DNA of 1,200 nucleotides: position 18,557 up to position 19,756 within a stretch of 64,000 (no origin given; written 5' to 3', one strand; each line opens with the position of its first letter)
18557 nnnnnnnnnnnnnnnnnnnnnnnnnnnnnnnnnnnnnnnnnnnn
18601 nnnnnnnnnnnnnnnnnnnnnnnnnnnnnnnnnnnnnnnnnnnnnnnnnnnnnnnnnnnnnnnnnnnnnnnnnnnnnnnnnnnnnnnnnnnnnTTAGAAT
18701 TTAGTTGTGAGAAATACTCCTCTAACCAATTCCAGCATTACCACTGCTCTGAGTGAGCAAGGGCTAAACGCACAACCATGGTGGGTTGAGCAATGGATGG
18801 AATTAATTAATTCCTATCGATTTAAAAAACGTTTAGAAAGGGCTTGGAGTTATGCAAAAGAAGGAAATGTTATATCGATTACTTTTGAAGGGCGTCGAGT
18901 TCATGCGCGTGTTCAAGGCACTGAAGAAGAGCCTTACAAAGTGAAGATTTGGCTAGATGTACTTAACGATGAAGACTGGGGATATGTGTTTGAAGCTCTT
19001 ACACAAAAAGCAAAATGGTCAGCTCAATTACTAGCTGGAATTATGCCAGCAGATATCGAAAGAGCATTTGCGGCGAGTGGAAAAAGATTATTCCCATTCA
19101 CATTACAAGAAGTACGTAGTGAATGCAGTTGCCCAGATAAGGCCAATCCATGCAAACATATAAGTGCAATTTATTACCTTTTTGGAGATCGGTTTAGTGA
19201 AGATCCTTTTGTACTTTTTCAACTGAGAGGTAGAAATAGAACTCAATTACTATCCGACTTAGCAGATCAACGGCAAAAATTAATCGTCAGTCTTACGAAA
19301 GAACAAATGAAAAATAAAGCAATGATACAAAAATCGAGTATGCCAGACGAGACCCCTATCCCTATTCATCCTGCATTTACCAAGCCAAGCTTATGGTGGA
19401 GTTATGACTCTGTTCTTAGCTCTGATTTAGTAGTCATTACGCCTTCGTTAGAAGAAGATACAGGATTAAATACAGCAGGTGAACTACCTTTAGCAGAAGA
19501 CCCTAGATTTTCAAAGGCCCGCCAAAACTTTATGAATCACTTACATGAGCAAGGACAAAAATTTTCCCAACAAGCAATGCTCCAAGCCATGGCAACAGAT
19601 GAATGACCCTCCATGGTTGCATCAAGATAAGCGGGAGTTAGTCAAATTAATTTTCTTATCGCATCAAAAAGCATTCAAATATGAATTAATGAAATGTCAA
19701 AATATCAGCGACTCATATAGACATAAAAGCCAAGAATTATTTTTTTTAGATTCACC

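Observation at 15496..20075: SNF2 ATPase, SWIM zinc finger and MEKHLA (PAS-like) protein packed as one translationally coupled module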

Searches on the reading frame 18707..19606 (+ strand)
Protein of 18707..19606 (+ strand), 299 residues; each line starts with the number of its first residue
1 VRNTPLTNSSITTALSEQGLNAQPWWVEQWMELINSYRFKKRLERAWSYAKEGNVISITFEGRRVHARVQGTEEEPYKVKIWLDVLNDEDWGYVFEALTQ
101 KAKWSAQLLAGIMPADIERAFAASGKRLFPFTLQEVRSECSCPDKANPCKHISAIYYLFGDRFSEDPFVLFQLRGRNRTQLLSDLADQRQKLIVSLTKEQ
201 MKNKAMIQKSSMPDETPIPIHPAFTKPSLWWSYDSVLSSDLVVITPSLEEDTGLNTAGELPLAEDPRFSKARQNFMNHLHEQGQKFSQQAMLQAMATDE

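Call 3: search_protein_families(library=pfam, proteins=[window:18707-19606:+], max_evalue=0.01)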
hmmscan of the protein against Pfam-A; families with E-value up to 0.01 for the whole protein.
window:18707-19606:+ (299 aa): 1 family
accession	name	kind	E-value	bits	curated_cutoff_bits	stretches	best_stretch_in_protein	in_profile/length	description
PF04434.22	SWIM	-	4.3e-05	23.4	19.6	1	135-157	10-35/38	SWIM zinc finger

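Call 4: search_protein_families(library=ncbifam, proteins=[window:18707-19606:+], max_evalue=0.01)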
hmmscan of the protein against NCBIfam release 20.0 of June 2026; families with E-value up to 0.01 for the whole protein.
window:18707-19606:+ (299 aa): 0 families

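Call 23: search_solved_structures(query=window:18707-19606:+, max_evalue=1)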
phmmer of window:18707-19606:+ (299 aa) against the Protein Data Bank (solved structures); distinct sequences matched with E-value up to 1: 0.

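Call 25: find_homologous_proteins(query=window:18707-19606:+, max_evalue=0.001)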
Query window:18707-19606:+ (299 aa): 4577 proteins with E <= 0.001 among 5961 candidates; the best 120 are listed.
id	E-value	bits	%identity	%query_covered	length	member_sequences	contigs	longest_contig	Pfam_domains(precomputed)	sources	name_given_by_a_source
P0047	1.2e-200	683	100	100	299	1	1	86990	-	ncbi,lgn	-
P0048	5.9e-150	517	75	100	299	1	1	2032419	-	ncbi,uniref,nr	ncbi:SWIM zinc finger family protein [Prochlorococcus sp. MIT 1307]|uniref:SWIM zinc finger family p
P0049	6.0e-149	513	74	100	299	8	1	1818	-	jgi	-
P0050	8.6e-149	513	73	100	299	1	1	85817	-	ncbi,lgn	-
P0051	2.0e-148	512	73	100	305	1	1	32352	-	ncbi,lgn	-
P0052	4.0e-148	511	74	100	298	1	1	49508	-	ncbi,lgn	-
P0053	5.1e-148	510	75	97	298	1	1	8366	-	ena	-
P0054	6.6e-148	510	73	100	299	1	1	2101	-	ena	-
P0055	8.9e-148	509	74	100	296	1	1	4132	-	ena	-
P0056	9.1e-148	509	74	100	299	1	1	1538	-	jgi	-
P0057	3.9e-147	507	72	100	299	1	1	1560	-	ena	-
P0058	4.0e-147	507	74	97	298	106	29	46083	-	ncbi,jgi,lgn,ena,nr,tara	ncbi:MAG: SWIM zinc finger family protein [Prochlorococcus sp.]|jgi:uncharacterized Zn finger protei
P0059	5.0e-147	507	73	100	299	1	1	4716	-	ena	-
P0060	1.7e-146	505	73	100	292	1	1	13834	-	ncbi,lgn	-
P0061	2.0e-146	505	74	100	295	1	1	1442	-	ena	-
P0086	1.1e-142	493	72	98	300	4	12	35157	PF04434.23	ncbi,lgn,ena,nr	ncbi:MAG: SWIM zinc finger family protein [Prochlorococcus sp.]|nr:SWIM zinc finger family protein [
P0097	4.7e-142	491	72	95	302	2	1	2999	PF04434.23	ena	-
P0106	6.9e-141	487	72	97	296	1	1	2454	PF04434.23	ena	-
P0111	3.4e-140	485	72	97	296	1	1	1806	PF04434.23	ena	-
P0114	8.6e-140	483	72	97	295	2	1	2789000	PF04434.23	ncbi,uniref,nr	ncbi:swim zn-finger containing protein [Synechococcus sp. KORDI-100]|uniref:SWIM zinc finger family 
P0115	9.7e-140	483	72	97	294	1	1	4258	PF04434.23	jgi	jgi:uncharacterized Zn finger protein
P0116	1.0e-139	483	70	100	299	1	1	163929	-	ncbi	-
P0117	1.6e-139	482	71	95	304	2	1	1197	PF04434.23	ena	-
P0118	2.4e-139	482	71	97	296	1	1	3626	PF04434.23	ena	-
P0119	2.8e-139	482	71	99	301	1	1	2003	PF04434.23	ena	-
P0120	3.8e-139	481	71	98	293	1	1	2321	PF04434.23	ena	-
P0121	4.4e-139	481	71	99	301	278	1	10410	PF04434.23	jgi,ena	jgi:uncharacterized Zn finger protein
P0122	4.5e-139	481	71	99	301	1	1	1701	PF04434.23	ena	-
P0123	4.8e-139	481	72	97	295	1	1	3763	PF04434.23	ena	-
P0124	4.9e-139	481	72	97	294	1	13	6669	PF04434.23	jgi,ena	jgi:uncharacterized Zn finger protein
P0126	1.0e-138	480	71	97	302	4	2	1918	PF04434.23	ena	-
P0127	1.1e-138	480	69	100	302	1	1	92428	-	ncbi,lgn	-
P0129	1.4e-138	479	71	99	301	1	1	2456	PF04434.23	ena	-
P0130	1.4e-138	479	71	97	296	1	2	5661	PF04434.23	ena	-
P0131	1.7e-138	479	72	97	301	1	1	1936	PF04434.23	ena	-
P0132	2.0e-138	479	71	97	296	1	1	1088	PF04434.23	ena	-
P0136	2.4e-138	479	71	97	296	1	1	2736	PF04434.23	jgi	-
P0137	2.6e-138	478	71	99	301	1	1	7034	PF04434.23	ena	-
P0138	2.8e-138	478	71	97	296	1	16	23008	PF04434.23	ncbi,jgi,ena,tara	tara:strand:- start:1904 stop:2794 length:891 start_codon:yes stop_codon:yes gene_type:complete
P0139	3.3e-138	478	72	98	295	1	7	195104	-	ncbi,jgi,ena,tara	tara:strand:+ start:86252 stop:87139 length:888 start_codon:yes stop_codon:yes gene_type:complete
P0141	7.2e-138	477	71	98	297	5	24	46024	PF04434.23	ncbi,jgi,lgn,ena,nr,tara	ncbi:MAG: hypothetical protein CL862_02020 [Cyanobium sp. NAT70]|nr:hypothetical protein [Cyanobium 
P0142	7.6e-138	477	70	97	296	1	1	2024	PF04434.23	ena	-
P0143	8.0e-138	477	70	98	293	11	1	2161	PF04434.23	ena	-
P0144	8.2e-138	477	70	99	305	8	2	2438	PF04434.23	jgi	jgi:uncharacterized Zn finger protein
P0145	8.6e-138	477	70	95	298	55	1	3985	PF04434.23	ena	-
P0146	1.1e-137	476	72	98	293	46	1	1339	PF04434.23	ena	-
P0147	1.1e-137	476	71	98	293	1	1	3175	PF04434.23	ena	-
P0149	1.2e-137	476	72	98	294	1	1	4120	PF04434.23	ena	-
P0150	1.2e-137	476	70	98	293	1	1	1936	PF04434.23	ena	-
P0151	1.2e-137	476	70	99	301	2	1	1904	PF04434.23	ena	-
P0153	1.3e-137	476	69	99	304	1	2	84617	PF04434.23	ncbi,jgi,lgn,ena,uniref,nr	ncbi:SWIM zinc finger family protein [Synechococcus sp. UW140]|uniref:SWIM zinc finger family protei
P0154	1.4e-137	476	71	97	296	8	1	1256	PF04434.23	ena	-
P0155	1.4e-137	476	71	97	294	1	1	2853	PF04434.23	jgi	-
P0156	1.5e-137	476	69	99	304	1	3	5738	PF04434.23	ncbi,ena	-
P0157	1.5e-137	476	72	97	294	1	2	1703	PF04434.23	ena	-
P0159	1.7e-137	476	71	97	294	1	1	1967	PF04434.23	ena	-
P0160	1.8e-137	476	71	98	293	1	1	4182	PF04434.23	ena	-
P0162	1.9e-137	476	71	97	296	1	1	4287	PF04434.23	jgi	-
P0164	2.2e-137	475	70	97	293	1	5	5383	PF04434.23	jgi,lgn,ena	jgi:uncharacterized Zn finger protein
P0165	2.5e-137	475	71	97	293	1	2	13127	PF04434.23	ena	-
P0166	2.7e-137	475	72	97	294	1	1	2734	PF04434.23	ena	-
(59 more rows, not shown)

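Call 42: search_protein_families(library=padloc, proteins=[window:18707-19606:+], max_evalue=0.01)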
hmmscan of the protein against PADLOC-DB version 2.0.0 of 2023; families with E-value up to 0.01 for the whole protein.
window:18707-19606:+ (299 aa): 1 family
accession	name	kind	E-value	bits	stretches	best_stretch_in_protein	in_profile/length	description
PDLC05053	PDC-S62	-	0.0011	15.7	0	40-81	20-59/566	-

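Call 43: search_dna_similar(query=window:18707-19606:+, collection=plasmids, mode=protein, max_evalue=0.001, max_rows=25)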
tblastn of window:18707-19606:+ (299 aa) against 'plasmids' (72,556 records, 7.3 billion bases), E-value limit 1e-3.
Records with a match: 123; places in all: 129; records where one place covers at least 80% of the query: 1.
Best place of each record, by identity: <60% 123.
By first word of the organism name: Bradyrhizobium 38; Streptomyces 21; Cupriavidus 9; Nostoc 8; Aeromonas 7; Paraburkholderia 4; Pseudanabaena 3; Robbsia 3; Persicobacter 3; Burkholderia 3; and 20 more.
By predicted mobility (MOB-suite, as given by PLSDB): conjugative 56; non-mobilizable 45; mobilizable 22.
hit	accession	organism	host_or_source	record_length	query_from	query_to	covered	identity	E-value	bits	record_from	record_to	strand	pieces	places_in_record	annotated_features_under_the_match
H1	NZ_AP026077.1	Acaryochloris marina MBIC10699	cell culture,Ascidian, Diplosoma similis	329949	1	299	100%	37.3%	4e-57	204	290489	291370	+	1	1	metal-binding protein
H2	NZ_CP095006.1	Halococcus dombrowskii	Direct from delivered sample,Rock salt ...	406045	2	189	63%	37.8%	6e-39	152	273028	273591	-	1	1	SWIM zinc finger family protein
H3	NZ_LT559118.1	Nonomuraea gerenzanensis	-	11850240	3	188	62%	38.2%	2e-36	145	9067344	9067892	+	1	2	none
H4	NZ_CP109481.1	Streptomyces sp. NBC_01450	-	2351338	25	225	67%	32.7%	4e-24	109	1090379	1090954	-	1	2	none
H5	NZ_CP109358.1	Streptomyces sp. NBC_01562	-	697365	25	225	67%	32.7%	6e-24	108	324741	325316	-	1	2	SWIM zinc finger family protein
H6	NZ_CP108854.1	Streptomyces sp. NBC_00841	-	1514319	25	211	63%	33.7%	9e-25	111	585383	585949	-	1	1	record has no annotation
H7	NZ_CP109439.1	Streptomyces sp. NBC_01483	-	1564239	25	189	55%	38.0%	4e-25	112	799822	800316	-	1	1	none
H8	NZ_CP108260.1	Streptomyces sp. NBC_00055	-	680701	22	199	60%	35.0%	2e-25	113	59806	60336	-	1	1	SWIM zinc finger family protein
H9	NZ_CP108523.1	Streptomyces sp. NBC_01230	-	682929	22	199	60%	35.0%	2e-25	113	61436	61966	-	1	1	SWIM zinc finger family protein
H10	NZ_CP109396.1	Streptomyces sp. NBC_01527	-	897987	22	199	60%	35.0%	2e-25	113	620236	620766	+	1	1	SWIM zinc finger family protein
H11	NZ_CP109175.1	Streptomyces sp. NBC_01718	-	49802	22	199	60%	35.0%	3e-25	112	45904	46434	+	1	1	SWIM zinc finger family protein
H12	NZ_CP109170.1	Streptomyces sp. NBC_01724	-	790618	22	193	58%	36.2%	4e-26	115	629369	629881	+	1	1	SWIM zinc finger family protein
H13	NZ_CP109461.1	Streptomyces sp. NBC_01454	-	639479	22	185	55%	36.7%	2e-25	113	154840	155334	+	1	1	SWIM zinc finger family protein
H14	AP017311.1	Leptolyngbya sp. NIES-3755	-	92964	22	219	66%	29.3%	6e-23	105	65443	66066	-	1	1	SWIM zinc finger domain protein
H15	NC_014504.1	Gloeothece verrucosa PCC 7822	fresh water in rice field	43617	25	195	57%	33.5%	9e-29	123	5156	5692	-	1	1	SWIM zinc finger family protein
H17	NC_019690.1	Pseudanabaena sp. PCC 7367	-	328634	5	186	61%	31.5%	3e-26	115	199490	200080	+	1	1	SWIM zinc finger family protein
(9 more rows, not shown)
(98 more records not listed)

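Call 44: get_annotated_region(hit=H1, flank=6000)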
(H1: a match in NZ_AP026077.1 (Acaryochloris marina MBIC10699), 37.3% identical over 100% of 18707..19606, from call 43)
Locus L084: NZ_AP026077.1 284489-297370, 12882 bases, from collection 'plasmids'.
description: Acaryochloris marina MBIC10699 plasmid pREC2, complete sequence
organism: Acaryochloris marina MBIC10699 (NCBI taxid 2954813)
taxonomy: Bacteria; Cyanobacteriota; Cyanophyceae; Acaryochloridales; Acaryochloridaceae; Acaryochloris; Acaryochloris marina; Acaryochloris marina MBIC10699
host: -; source: cell culture,Ascidian, Diplosoma similis; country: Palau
typing (MOB-suite, as given by PLSDB): conjugative; relaxase MOBF; mating-pair formation MPF_T
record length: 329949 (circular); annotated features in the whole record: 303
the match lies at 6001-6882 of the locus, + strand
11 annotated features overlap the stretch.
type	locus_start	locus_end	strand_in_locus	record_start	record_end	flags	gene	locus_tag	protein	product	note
CDS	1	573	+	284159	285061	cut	-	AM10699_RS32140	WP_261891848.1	M28 family peptidase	-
CDS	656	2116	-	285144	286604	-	-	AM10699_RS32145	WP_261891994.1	hypothetical protein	-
CDS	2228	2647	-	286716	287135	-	-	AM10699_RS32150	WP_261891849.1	Fur family transcriptional regulator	GO:0006355 - regulation of DNA-templated transcription [Evidence IEA]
CDS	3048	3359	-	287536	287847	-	-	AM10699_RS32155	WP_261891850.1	formylglycine-generating enzyme family protein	-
CDS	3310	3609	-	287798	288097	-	-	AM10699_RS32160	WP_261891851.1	SUMF1/EgtB/PvdO family nonheme iron enzyme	-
CDS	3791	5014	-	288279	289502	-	thrS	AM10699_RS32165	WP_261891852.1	threonine--tRNA ligase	GO:0006435 - threonyl-tRNA aminoacylation [Evidence IEA]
CDS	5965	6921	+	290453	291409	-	-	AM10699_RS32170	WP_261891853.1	metal-binding protein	-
CDS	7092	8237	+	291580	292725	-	-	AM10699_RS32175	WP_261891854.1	RRXRR domain-containing protein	-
CDS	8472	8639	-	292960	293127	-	-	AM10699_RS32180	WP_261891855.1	hypothetical protein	-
CDS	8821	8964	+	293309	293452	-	-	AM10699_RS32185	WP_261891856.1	hypothetical protein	-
CDS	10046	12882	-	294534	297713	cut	-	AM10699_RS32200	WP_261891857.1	pentapeptide repeat-containing protein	-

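Call 45: get_annotated_region(hit=H17, flank=6000)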
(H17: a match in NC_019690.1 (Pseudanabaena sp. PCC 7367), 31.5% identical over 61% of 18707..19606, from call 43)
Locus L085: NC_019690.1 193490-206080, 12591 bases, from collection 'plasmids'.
description: Pseudanabaena sp. PCC 7367 plasmid pPSE7367.01, complete sequence
organism: Pseudanabaena sp. PCC 7367 (NCBI taxid 82654)
taxonomy: Bacteria; Cyanobacteriota; Cyanophyceae; Pseudanabaenales; Pseudanabaenaceae; Pseudanabaena; Pseudanabaena sp. PCC 7367
host: -; source: -; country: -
typing (MOB-suite, as given by PLSDB): conjugative; replicon rep_cluster_1271; relaxase MOBQ; mating-pair formation MPF_T
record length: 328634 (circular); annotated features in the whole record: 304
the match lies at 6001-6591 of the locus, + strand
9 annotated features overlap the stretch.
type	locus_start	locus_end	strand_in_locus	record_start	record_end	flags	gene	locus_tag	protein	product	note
CDS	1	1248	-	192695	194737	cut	-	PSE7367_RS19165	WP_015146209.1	P-loop NTPase fold protein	-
CDS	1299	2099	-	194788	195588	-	-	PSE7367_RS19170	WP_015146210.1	hypothetical protein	-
CDS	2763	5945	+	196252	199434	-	-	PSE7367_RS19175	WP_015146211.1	DEAD/DEAH box helicase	-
CDS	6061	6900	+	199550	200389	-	-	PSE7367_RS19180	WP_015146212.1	SWIM zinc finger family protein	-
CDS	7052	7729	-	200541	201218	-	istB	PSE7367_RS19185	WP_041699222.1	IS21-like element helper ATPase IstB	-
CDS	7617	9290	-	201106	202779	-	istA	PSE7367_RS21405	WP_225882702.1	IS21 family transposase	-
CDS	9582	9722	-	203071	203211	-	-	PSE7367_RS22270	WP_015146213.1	hypothetical protein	-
CDS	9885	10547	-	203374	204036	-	-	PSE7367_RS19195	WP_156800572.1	hypothetical protein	-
CDS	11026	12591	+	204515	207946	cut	-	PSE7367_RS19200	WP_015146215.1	hypothetical protein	-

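Call 46: get_annotated_region(hit=H5, flank=6000)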
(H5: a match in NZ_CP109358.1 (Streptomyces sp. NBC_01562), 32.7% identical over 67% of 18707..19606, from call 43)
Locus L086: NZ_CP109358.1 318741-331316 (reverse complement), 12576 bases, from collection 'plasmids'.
description: Streptomyces sp. NBC_01562 plasmid unnamed2, complete sequence
organism: Streptomyces sp. NBC_01562 (NCBI taxid 2975879)
taxonomy: Bacteria; Actinomycetota; Actinomycetes; Kitasatosporales; Streptomycetaceae; Streptomyces; Streptomyces sp. NBC 01562
host: -; source: -; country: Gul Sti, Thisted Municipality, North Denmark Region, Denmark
typing (MOB-suite, as given by PLSDB): mobilizable; relaxase MOBP,MOBP
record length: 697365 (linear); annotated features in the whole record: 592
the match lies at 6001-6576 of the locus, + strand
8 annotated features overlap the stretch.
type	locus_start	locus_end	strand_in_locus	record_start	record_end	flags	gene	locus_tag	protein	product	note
CDS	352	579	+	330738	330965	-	-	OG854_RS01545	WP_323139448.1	LuxR C-terminal-related transcriptional regulator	GO:0006355 - regulation of DNA-templated transcription [Evidence IEA]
CDS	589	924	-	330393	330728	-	-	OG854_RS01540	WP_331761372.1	integrase core domain-containing protein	GO:0015074 - DNA integration [Evidence IEA]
CDS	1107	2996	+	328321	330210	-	-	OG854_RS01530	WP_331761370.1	hypothetical protein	-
CDS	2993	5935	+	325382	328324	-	-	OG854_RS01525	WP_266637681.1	DEAD/DEAH box helicase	-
CDS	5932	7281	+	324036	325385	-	-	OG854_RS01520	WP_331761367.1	SWIM zinc finger family protein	-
CDS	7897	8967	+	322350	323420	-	-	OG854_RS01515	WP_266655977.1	ferritin-like protein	-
CDS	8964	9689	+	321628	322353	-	-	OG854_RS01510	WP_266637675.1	CDGSH iron-sulfur domain-containing protein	-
CDS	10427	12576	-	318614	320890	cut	-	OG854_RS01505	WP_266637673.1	ABC transporter permease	-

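Call 47: get_annotated_region(hit=H2, flank=6000)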
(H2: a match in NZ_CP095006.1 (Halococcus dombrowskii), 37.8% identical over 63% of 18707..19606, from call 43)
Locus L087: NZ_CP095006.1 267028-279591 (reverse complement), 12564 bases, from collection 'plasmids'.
description: Halococcus dombrowskii strain H4 plasmid unnamed1, complete sequence
organism: Halococcus dombrowskii (NCBI taxid 179637)
taxonomy: Archaea; Euryarchaeota; Halobacteria; Halobacteriales; Halococcaceae; Halococcus; Halococcus dombrowskii
host: -; source: Direct from delivered sample,Rock salt from Permian period; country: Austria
typing (MOB-suite, as given by PLSDB): non-mobilizable
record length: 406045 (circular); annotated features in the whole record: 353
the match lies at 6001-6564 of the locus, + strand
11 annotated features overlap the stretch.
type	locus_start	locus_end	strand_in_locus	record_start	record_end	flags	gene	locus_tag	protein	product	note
CDS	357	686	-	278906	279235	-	-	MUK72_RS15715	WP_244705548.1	hypothetical protein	-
CDS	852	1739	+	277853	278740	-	-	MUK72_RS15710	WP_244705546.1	hypothetical protein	-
CDS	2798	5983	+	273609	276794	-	-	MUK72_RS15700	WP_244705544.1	DEAD/DEAH box helicase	-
CDS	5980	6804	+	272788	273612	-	-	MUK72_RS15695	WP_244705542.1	SWIM zinc finger family protein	-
CDS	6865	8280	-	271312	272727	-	-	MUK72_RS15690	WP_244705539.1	hypothetical protein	-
CDS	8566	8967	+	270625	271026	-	-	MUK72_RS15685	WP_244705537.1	hypothetical protein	-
CDS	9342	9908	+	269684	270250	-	-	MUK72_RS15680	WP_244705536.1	hypothetical protein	-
CDS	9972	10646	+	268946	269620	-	-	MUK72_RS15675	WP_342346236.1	nucleotidyltransferase domain-containing protein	-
CDS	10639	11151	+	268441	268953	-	-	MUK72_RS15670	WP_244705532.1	hypothetical protein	-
CDS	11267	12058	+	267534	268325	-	-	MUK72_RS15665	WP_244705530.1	hypothetical protein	-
CDS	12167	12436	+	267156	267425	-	-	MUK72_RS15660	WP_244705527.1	helix-turn-helix domain-containing protein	-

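Call 48: predict_structure(alignment_id=A4)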
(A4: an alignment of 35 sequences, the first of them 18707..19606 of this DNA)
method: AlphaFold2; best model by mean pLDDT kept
length: 299 residues; sequences in the alignment: 35
mean_pLDDT: 44.9   pTM: 0.26
mean pLDDT of the five models: 44.9, 44.7, 43.1, 42.5, 40.1
residues with pLDDT >= 90: 0; 70-90: 8; 50-70: 65; < 50: 226
segments of 3 or more residues with pLDDT < 50: 1-16, 26-51, 53-86, 88-178, 207-219, 223-254, 261-266, 297-299
pLDDT, mean of each block of 10 residues (from residue 1): 38 46 45 34 42 43 39 39 40 46 33 42 39 39 41 37 37 44 56 67 51 44 45 34 37 50 54 68 64 51
secondary structure, 60 per line:
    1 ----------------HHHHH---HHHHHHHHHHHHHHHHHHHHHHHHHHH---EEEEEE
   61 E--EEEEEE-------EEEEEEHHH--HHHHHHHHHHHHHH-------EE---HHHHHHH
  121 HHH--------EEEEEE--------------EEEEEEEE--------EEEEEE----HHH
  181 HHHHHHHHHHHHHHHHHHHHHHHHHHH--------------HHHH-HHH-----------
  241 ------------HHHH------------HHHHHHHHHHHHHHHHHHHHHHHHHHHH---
elements in order: H17-21 H25-51 E55-61 E64-69 E77-82 H88-101 H114-123 E132-137 E152-159 E168-173 H178-207 H222-225 H253-256 H269-296

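Call 50: find_homologous_proteins(query=L084:5965-6921:+, max_evalue=0.001)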
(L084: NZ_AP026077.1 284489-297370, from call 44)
Query L084:5965-6921:+ (318 aa): 5494 proteins with E <= 0.001 among 6882 candidates; the best 120 are listed.
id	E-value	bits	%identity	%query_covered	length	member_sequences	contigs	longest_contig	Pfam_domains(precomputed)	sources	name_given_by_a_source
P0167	6.0e-209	710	100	100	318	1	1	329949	-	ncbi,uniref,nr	ncbi:SWIM zinc finger family protein [Acaryochloris marina]|uniref:SWIM zinc finger family protein n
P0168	4.9e-179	612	89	96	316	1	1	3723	-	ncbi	-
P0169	2.5e-162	557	80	96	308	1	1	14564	-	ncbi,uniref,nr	ncbi:metal-binding protein [Acaryochloris sp. IP29b_bin.148]|uniref:SWIM zinc finger family protein 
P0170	2.4e-159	547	84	91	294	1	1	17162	-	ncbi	-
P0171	3.7e-159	547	84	91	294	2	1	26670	-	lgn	-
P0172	7.5e-159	546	79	96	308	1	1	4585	-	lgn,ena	-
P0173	1.3e-157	542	78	96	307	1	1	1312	-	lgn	-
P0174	2.1e-157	541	78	96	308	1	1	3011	-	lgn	-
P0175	9.4e-157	539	79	96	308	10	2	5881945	-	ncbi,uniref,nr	ncbi:metal-binding protein [Acaryochloris sp. 'Moss Beach']|uniref:SWIM zinc finger family protein n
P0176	4.8e-155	533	78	96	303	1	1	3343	-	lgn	-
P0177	3.5e-152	524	77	96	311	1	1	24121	-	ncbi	-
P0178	3.7e-152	524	77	96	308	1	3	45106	-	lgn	-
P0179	3.7e-152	524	77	96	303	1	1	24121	-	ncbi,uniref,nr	ncbi:metal-binding protein [Acaryochloris sp. IP29b_bin.137]|uniref:SWIM zinc finger family protein 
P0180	5.3e-149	513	75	96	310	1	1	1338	-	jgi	-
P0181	6.2e-147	506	75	96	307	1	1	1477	-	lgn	-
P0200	1.2e-117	410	68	83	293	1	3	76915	-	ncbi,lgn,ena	ncbi:MAG: metal-binding protein [Thermosynechococcaceae cyanobacterium]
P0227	2.1e-114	400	66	83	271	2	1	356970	-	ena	-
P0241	1.2e-112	394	64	84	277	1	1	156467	-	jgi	jgi:uncharacterized Zn finger protein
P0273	4.2e-111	389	63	83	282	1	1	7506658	-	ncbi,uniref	ncbi:SWIM zinc finger family protein [Egbenema bharatensis]|uniref:SWIM zinc finger family protein n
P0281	8.9e-111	388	63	84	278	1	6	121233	-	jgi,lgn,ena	jgi:uncharacterized Zn finger protein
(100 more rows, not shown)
